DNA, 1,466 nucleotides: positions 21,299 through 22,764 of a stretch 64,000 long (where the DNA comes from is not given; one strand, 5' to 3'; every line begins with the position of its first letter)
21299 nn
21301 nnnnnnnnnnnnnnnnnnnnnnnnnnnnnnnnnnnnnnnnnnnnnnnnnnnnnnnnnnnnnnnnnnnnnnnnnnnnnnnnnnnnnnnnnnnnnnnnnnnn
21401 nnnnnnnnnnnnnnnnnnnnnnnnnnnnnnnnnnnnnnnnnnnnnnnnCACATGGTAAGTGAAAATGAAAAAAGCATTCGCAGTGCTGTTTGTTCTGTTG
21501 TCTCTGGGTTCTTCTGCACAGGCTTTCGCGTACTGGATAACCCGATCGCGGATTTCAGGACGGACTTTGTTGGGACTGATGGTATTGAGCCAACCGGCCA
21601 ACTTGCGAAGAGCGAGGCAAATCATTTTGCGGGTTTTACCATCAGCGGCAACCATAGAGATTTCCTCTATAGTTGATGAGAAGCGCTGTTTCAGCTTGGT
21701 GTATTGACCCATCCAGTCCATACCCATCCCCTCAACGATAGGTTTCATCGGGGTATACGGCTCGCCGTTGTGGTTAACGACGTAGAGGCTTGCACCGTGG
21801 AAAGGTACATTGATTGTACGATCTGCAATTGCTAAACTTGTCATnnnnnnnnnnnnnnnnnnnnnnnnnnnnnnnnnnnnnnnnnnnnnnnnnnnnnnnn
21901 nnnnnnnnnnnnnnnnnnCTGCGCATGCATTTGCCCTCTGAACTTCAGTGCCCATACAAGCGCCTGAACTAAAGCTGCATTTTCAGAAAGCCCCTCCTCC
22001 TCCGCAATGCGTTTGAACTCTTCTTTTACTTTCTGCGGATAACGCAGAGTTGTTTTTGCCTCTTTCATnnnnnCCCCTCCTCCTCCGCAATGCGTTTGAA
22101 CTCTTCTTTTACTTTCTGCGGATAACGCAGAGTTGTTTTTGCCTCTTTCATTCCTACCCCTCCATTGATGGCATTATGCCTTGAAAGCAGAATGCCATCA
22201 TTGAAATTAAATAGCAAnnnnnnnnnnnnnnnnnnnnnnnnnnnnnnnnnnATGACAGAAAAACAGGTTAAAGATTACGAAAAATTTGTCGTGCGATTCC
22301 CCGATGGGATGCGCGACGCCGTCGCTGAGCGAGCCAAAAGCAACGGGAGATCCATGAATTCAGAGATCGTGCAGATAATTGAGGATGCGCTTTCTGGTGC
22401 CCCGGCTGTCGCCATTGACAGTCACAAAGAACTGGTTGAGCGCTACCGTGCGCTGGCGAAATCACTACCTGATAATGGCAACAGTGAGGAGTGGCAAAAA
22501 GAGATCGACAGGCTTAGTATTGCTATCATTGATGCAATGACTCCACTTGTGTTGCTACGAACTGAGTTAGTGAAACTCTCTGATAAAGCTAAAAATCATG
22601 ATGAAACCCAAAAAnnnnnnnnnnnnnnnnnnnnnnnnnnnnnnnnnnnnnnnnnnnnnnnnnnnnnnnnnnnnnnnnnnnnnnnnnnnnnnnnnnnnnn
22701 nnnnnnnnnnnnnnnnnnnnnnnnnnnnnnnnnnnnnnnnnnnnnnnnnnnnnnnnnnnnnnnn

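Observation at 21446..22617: P22 immI-like mnt / arc / ant cassette with a perfect 83-bp tandem duplication that makes a truncated second arc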

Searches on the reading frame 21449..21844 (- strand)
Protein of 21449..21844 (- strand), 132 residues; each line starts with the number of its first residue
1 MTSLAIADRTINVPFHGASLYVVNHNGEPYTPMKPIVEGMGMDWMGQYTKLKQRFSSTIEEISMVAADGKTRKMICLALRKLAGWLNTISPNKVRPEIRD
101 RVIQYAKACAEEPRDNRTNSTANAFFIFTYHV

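Call 7: search_protein_families(library=pfam, max_evalue=0.01, proteins=[window:21449-21844:-])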
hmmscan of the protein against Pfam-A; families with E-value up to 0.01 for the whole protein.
seq(132 aa): 1 family
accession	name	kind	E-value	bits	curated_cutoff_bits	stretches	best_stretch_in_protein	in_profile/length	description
PF10547.14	P22_AR_N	-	4.6e-38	130.4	30.7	1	12-111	2-103/115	P22_AR N-terminal domain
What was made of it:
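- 21446..21844 (-): ant remnant: codons 1-105 of a 314-aa antirepressor fused to 27 unrelated codons. The 751-bp deletion junction lies between 21530 and 21529. P22_AR_N E=4.6e-38 (call 7).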

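Call 8: search_protein_families(library=phrogs, max_evalue=0.01, proteins=[window:21449-21844:-])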
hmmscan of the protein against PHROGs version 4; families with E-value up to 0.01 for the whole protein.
seq(132 aa): 6 families
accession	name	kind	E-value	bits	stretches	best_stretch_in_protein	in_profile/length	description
phrog_524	-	transcription regulation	9.2e-55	187.8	1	8-110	7-110/317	anti-repressor Ant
phrog_14366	-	unknown function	3e-51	173.6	1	10-110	3-104/122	-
phrog_245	-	transcription regulation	1.8e-27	97.7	1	1-95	30-126/319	anti-repressor Ant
phrog_2127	-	transcription regulation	5.9e-17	63.4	1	10-111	8-92/313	anti-repressor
phrog_7940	-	unknown function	2.6e-09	38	1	13-83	7-75/252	-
phrog_29922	-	unknown function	2.2e-08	35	1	11-112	9-113/230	-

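Call 15: find_encoding_contigs(protein=window:21449-21844:-, flank=3000, max_places=10)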
Protein seq(132 aa) (132 aa): 1 contig read that carries it; 1 place shown.
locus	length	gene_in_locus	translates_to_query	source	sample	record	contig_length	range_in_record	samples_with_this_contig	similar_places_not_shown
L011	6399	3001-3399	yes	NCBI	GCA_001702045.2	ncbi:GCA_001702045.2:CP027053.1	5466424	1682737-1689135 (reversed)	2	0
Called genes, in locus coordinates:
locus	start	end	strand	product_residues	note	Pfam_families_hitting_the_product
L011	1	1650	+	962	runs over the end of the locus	-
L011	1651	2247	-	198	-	-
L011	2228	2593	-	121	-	PF03869:Arc, PF22513:FitA-like_RHH (weak)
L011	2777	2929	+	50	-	-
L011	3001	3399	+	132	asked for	PF10547:P22_AR_N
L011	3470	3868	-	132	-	-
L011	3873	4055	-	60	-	-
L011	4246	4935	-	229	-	PF02498:Bro-N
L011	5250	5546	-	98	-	-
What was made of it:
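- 21446..21844 (-): The truncated product is found in a single contig, CP027053.1 (call 15).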

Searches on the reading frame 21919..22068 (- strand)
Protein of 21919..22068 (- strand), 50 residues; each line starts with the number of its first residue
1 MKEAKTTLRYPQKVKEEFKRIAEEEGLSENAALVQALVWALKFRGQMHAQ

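Call 7: search_protein_families(library=pfam, max_evalue=0.01, proteins=[window:21919-22068:-])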
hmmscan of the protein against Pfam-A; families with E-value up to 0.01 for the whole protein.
seq(50 aa): 1 family
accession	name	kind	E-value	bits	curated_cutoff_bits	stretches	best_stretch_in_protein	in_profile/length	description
PF03869.20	Arc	-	0.00011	22.4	20.4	1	6-46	7-47/50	Arc-like DNA binding domain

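Call 8: search_protein_families(library=phrogs, max_evalue=0.01, proteins=[window:21919-22068:-])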
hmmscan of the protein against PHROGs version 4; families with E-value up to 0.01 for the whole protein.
seq(50 aa): 4 families
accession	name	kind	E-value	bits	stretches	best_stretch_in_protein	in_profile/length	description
phrog_582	-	transcription regulation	7.7e-08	33.6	1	2-48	56-102/105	Arc-like repressor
phrog_795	-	other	1.5e-05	26.2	1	2-41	16-55/116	partition protein ATPase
phrog_228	-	transcription regulation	5.7e-05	24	1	3-46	10-53/251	Arc-like repressor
phrog_3178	-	transcription regulation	0.0076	17.6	1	5-42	11-48/125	Arc-like DNA binding domain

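Call 9: find_encoding_contigs(protein=window:21919-22068:-, flank=3000, max_places=10)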
Protein seq(50 aa) (50 aa): 24 contigs read that carry it; 10 places shown.
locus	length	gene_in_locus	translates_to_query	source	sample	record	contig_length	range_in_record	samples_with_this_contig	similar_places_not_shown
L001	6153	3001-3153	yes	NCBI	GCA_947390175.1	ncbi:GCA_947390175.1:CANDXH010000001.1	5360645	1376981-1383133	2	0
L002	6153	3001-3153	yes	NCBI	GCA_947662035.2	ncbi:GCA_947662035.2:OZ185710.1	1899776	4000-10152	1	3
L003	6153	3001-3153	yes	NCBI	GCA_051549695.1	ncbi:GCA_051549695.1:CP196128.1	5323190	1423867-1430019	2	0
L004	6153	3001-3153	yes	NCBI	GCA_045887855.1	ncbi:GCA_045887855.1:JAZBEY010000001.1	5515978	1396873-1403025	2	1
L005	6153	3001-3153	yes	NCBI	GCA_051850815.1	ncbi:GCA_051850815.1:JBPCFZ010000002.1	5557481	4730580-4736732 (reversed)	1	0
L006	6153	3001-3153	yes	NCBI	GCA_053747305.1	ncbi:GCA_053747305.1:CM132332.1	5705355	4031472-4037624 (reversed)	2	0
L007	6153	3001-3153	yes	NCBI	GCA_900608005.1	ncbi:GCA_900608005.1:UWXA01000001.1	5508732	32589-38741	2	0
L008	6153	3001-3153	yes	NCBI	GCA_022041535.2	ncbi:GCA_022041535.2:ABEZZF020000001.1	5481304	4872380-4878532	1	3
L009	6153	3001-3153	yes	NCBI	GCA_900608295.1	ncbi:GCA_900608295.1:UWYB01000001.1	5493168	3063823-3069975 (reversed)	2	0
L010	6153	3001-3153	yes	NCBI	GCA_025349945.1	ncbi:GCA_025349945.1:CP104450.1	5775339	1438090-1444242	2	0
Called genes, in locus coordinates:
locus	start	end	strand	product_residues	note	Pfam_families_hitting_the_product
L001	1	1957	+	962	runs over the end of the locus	-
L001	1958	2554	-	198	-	-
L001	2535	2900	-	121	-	PF03869:Arc, PF22513:FitA-like_RHH (weak)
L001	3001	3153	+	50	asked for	-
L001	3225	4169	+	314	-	PF10547:P22_AR_N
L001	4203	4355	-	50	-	-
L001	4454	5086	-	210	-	-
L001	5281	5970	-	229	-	PF02498:Bro-N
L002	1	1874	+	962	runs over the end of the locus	-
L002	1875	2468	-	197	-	-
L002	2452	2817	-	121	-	PF03869:Arc, PF22513:FitA-like_RHH (weak)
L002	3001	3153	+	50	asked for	-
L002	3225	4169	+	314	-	PF10547:P22_AR_N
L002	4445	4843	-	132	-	-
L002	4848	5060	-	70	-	-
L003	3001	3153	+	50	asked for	-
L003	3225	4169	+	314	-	PF10547:P22_AR_N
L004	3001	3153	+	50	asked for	-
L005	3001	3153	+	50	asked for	-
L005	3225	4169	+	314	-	PF10547:P22_AR_N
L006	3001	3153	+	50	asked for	-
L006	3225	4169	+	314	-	PF10547:P22_AR_N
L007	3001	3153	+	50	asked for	-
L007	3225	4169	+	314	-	PF10547:P22_AR_N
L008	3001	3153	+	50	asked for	-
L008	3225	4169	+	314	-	PF10547:P22_AR_N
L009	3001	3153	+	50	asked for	-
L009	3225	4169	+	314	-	PF10547:P22_AR_N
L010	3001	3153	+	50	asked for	-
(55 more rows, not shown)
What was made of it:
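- On P22-type immI antirepressor control module: Divergent orientation with 100 bp between the start codons in 1-copy alleles (call 9).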

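Call 55: search_solved_structures(query=window:21919-22068:-, max_evalue=1, show_alignments=1)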
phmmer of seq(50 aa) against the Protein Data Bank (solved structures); distinct sequences matched with E-value up to 1: 10.
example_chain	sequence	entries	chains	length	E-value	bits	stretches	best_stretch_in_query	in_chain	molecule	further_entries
1u9p_A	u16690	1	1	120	1.8e-05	27.7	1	7-47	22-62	pArc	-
1b28_A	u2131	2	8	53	0.0013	22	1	5-47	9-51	PROTEIN (REGULATORY PROTEIN ARC) | ARC REPRESSOR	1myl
1baz_A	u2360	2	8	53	0.0023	21.2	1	4-47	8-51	ARC REPRESSOR | PROTEIN (ARC FV10 REPRESSOR)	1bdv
1arq_A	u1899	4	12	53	0.0037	20.6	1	5-47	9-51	ARC REPRESSOR | PROTEIN (GENE-REGULATING PROTEIN ARC) | PROTEIN (ARC REPRESSOR)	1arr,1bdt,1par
1myk_A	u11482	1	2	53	0.0038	20.5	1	5-47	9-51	ARC REPRESSOR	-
9pio_G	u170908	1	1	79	0.0076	19.6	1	5-48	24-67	Arc family DNA-binding protein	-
1qtg_A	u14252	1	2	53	0.03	17.8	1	8-47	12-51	Transcriptional repressor arc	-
1nla_A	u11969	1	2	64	0.036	17.5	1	8-49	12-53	Transcriptional repressor arc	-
1mnt_A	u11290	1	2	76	0.41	14.3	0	7-41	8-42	MNT REPRESSOR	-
5x3t_A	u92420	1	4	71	0.86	13.3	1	5-36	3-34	Antitoxin VapB26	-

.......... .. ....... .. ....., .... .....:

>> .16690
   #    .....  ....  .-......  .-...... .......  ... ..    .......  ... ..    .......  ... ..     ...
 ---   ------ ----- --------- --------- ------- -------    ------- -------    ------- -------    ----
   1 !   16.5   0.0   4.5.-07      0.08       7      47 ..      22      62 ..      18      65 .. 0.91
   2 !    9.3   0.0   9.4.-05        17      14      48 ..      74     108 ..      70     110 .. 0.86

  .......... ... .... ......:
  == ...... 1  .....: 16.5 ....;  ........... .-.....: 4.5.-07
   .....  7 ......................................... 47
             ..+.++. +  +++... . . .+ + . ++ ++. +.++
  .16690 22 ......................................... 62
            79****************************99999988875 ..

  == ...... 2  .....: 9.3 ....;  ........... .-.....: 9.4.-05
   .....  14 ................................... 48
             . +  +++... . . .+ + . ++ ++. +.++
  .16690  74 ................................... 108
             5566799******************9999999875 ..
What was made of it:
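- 21916..22068 (-): Intact arc-like repressor gene (50 aa). PDB Arc chains (call 55).
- On P22-type immI antirepressor control module: PDB Arc chains, E~1e-3 (call 55).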

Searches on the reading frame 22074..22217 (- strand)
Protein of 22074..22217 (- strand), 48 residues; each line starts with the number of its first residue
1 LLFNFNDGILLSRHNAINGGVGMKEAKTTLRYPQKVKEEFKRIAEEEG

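Call 18: find_encoding_contigs(protein=window:22074-22217:-, flank=3000, max_places=10)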
Protein seq(48 aa) (48 aa): 6 contigs read that carry it; 2 places shown.
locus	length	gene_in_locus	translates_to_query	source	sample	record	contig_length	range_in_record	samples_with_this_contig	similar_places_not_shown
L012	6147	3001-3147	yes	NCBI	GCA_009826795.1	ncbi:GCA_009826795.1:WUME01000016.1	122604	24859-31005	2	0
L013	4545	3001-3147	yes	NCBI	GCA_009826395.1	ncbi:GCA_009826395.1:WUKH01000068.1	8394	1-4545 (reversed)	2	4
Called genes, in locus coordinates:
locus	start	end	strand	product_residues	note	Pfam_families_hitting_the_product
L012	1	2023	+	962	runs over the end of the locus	-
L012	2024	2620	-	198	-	-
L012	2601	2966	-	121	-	PF03869:Arc, PF22513:FitA-like_RHH (weak)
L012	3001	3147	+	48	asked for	-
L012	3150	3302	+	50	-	-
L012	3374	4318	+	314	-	PF10547:P22_AR_N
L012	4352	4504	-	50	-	-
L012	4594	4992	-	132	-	-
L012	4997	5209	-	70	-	-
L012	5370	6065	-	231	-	PF02498:Bro-N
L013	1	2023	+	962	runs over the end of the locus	-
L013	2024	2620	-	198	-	-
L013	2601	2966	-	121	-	PF03869:Arc, PF22513:FitA-like_RHH (weak)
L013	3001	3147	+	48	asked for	-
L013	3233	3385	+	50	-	-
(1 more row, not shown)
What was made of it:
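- The 3-copy case is an 8.4-kb contig (call 18).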

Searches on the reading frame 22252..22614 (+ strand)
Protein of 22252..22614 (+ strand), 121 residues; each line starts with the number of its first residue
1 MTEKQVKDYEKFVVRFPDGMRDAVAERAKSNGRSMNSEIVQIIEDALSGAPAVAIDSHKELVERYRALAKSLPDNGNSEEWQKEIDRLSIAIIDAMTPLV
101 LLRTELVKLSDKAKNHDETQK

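Call 7: search_protein_families(library=pfam, max_evalue=0.01, proteins=[window:22252-22614:+])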
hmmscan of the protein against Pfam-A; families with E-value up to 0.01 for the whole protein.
seq(121 aa): 3 families
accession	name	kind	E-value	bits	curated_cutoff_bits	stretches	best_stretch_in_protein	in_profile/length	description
PF03869.20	Arc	-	3e-19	69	20.4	1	8-48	3-43/50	Arc-like DNA binding domain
PF22513.2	FitA-like_RHH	-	1e-06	29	27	1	17-47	9-39/39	Antitoxin FitA-like, ribbon-helix-helix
PF25004.1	DUF7782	-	0.0031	18.2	27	0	79-119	57-97/120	Domain of unknown function (DUF7782)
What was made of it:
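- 22252..22617 (+): mnt-like repressor gene (121 aa): N-terminal ribbon-helix-helix domain plus a longer C-terminal part unrelated to P22 Mnt. Pfam Arc PF03869 E=3e-19 (call 7).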

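Call 8: search_protein_families(library=phrogs, max_evalue=0.01, proteins=[window:22252-22614:+])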
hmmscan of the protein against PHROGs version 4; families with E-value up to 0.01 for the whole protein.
seq(121 aa): 11 families
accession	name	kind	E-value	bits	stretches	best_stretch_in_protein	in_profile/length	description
phrog_3178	-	transcription regulation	4.4e-40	137.9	1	5-115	5-115/125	Arc-like DNA binding domain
phrog_1287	-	unknown function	1.1e-29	104.1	1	1-112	1-106/115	-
phrog_7906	-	transcription regulation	7.6e-25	88.8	1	1-56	1-55/111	Arc-like transcriptional regulator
phrog_2685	-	other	1.1e-17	65.8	1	3-61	12-70/161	partition protein ATPase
phrog_795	-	other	3.8e-17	63.7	1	3-54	11-62/116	partition protein ATPase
phrog_30599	-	transcription regulation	2.3e-11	45.1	1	5-42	6-43/100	transcriptional regulator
phrog_38161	-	transcription regulation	3.1e-11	44.2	1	6-47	6-47/137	Arc-like transcriptional regulator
phrog_228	-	transcription regulation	4.9e-06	27.5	1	3-48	4-49/251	Arc-like repressor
phrog_1388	-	unknown function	2.4e-05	25.5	1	11-46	7-42/143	-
phrog_13890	-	unknown function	4.8e-05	24.3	1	7-51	15-59/73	-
phrog_582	-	transcription regulation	0.00016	22.9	1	4-48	52-96/105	Arc-like repressor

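Call 19: find_encoding_contigs(protein=window:22252-22614:+, flank=3000, max_places=10)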
Protein seq(121 aa) (121 aa): 24 contigs read that carry it; 10 places shown.
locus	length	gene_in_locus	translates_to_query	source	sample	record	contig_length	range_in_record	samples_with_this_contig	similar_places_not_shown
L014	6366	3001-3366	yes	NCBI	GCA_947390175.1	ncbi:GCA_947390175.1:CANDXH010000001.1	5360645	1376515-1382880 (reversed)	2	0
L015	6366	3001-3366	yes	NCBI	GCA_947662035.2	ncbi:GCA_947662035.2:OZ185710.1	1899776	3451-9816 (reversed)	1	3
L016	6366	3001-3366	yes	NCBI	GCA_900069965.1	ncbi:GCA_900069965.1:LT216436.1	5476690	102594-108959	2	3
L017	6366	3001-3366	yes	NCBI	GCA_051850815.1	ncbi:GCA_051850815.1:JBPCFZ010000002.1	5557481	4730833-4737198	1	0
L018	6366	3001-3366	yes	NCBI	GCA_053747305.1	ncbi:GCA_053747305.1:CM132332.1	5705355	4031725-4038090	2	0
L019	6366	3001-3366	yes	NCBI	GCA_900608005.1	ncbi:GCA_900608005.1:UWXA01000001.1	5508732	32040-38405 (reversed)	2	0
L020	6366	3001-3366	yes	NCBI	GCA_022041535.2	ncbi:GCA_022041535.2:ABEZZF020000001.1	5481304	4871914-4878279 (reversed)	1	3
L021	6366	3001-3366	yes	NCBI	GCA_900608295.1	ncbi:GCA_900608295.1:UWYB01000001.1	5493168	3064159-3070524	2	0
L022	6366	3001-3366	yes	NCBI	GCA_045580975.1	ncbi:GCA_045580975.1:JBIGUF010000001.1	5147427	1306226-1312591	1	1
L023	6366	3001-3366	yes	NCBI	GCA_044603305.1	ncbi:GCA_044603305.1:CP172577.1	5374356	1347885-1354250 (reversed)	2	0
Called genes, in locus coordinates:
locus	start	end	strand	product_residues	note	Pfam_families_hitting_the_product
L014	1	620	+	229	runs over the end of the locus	PF02498:Bro-N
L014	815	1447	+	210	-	-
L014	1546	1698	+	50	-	-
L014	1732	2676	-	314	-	PF10547:P22_AR_N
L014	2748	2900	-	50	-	-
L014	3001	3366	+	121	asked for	PF03869:Arc, PF22513:FitA-like_RHH (weak)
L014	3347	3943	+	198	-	-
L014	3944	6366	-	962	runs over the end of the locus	-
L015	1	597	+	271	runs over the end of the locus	PF02498:Bro-N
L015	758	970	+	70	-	-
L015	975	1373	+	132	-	-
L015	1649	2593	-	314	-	PF10547:P22_AR_N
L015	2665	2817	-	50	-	-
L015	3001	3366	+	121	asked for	PF03869:Arc, PF22513:FitA-like_RHH (weak)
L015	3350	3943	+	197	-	-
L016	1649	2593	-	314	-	PF10547:P22_AR_N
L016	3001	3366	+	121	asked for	PF03869:Arc, PF22513:FitA-like_RHH (weak)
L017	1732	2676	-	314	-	PF10547:P22_AR_N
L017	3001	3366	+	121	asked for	PF03869:Arc, PF22513:FitA-like_RHH (weak)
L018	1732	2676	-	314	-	PF10547:P22_AR_N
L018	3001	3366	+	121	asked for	PF03869:Arc, PF22513:FitA-like_RHH (weak)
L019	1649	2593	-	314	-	PF10547:P22_AR_N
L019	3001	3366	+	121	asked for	PF03869:Arc, PF22513:FitA-like_RHH (weak)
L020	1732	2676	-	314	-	PF10547:P22_AR_N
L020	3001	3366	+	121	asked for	PF03869:Arc, PF22513:FitA-like_RHH (weak)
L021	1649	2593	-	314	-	PF10547:P22_AR_N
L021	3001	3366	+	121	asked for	PF03869:Arc, PF22513:FitA-like_RHH (weak)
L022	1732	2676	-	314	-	PF10547:P22_AR_N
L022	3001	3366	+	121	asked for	PF03869:Arc, PF22513:FitA-like_RHH (weak)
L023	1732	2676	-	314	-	PF10547:P22_AR_N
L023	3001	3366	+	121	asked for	PF03869:Arc, PF22513:FitA-like_RHH (weak)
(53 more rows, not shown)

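Call 35: find_related_loci(query=window:22252-22614:+, collection=genome_contigs, flank=3000)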
Query seq(121 aa) (121 aa) in genome_contigs; peptide patterns used: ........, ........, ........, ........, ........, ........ (x = any residue, [..] = any of these).
172 stretches matched a pattern; 2 encode a relative of the query (tblastn E <= 1e-3); 2 distinct loci.
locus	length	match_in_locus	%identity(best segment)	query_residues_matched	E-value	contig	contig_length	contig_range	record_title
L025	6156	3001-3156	52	3-54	3e-15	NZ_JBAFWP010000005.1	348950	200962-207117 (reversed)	Xanthobacter sp. VTT E-85238 strain VTT-E-85238 Contig005, whole genome shotgun sequence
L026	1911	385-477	74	10-40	7e-13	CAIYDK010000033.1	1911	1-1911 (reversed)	MAG: uncultured beta proteobacterium isolate LJ-3-4m_bin-1145 genome assembly, contig: bin-1145:033/627, whole genome sh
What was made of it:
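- Tried and rejected: Related loci. find_related_loci with the Mnt-like protein in GTDB genomes gave only two distant, uninformative hits (call 35).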

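Call 56: search_solved_structures(query=window:22252-22614:+, max_evalue=1, show_alignments=1)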
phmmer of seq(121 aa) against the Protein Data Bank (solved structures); distinct sequences matched with E-value up to 1: 13.
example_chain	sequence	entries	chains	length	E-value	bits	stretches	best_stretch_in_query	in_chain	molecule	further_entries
3qoq_A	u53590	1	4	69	2e-08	37.8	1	9-48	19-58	Alginate and motility regulator Z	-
1mnt_A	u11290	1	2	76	2.7e-07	34.1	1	8-54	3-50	MNT REPRESSOR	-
1u9p_A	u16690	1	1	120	1.1e-05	29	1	11-46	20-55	pArc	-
1nla_A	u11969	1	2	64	0.0052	20.4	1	9-50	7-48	Transcriptional repressor arc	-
1arq_A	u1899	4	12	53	0.0065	20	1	9-46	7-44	ARC REPRESSOR | PROTEIN (GENE-REGULATING PROTEIN ARC) | PROTEIN (ARC REPRESSOR)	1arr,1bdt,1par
1qtg_A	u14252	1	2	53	0.0067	20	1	9-46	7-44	Transcriptional repressor arc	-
9pio_G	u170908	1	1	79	0.0083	19.7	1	9-49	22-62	Arc family DNA-binding protein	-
1myk_A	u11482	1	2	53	0.0091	19.6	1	11-46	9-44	ARC REPRESSOR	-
1baz_A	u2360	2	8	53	0.034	17.7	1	13-46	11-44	ARC REPRESSOR | PROTEIN (ARC FV10 REPRESSOR)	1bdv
1b28_A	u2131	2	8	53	0.1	16.2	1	9-47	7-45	PROTEIN (REGULATORY PROTEIN ARC) | ARC REPRESSOR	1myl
7obm_A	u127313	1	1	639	0.36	14.4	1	11-72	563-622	Prolyl endopeptidase-like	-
8rfb_A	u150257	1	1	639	0.36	14.4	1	11-72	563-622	Prolyl endopeptidase-like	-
2qjg_A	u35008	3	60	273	0.44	14.1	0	29-86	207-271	Putative aldolase MJ0400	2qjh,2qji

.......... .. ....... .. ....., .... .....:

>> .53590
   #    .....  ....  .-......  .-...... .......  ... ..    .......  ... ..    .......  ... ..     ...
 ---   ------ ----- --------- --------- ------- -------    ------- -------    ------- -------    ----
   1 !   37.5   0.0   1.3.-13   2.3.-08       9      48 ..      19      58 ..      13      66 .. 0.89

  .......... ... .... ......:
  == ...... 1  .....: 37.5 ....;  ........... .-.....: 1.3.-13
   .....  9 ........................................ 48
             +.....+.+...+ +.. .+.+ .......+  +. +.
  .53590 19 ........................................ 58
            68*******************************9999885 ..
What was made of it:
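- PDB hits to Arc and Mnt (calls 55, 56).
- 22252..22617 (+): PDB hits AmrZ 3qoq and Mnt 1mnt (call 56). phrog_3178 E=4e-40 (call 8).
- On P22-type immI antirepressor control module: 1mnt E=2.7e-7 (call 56).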
